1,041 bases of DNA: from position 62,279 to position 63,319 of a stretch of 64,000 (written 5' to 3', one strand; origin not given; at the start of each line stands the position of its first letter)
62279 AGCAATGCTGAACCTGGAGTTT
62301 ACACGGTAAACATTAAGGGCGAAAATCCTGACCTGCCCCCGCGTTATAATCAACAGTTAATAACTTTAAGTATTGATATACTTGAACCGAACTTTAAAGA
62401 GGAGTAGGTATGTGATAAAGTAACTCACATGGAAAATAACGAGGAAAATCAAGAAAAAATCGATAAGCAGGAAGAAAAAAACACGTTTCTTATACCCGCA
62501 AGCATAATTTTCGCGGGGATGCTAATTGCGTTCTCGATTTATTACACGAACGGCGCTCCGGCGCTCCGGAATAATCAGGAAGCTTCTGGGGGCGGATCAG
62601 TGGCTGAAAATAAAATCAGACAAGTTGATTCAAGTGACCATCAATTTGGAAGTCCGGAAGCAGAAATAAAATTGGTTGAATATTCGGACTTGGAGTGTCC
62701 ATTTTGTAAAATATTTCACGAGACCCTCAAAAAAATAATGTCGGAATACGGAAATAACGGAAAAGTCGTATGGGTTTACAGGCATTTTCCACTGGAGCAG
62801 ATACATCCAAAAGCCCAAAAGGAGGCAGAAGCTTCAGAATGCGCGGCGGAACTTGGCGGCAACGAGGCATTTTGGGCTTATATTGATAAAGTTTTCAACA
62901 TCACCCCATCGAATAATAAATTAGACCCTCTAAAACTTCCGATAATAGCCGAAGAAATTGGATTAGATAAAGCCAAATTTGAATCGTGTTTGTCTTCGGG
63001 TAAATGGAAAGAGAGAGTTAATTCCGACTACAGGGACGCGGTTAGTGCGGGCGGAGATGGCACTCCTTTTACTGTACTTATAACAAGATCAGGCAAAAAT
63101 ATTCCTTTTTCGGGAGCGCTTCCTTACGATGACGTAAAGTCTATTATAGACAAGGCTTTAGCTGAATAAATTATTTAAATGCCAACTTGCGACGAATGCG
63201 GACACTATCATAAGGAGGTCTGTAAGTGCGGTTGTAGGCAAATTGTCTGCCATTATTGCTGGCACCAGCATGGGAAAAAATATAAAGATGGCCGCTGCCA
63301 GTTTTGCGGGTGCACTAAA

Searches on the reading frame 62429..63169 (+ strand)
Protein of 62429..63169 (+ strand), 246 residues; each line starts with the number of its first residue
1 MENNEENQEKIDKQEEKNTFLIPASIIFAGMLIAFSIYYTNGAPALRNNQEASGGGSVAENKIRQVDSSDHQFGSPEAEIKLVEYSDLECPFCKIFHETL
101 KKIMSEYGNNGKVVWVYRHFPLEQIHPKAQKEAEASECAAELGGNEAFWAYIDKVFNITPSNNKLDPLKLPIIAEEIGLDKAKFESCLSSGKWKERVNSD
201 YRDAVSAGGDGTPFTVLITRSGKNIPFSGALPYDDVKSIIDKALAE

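Call 45: search_protein_families(library=pfam, proteins=[window:62429-63169:+], max_evalue=0.001)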
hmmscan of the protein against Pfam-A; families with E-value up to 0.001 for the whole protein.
window:62429-63169:+ (246 aa): 3 families
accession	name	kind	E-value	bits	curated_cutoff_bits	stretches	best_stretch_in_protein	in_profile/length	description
PF13462.12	Thioredoxin_4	-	9.1e-21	75.2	23.2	1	70-242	5-165/165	Thioredoxin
PF01323.26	DSBA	-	2.6e-14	53.9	25.6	1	82-240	2-190/191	DSBA-like thioredoxin domain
PF18400.7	Thioredoxin_12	-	7.4e-07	29.7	26.1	1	66-123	130-185/190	Thioredoxin-like domain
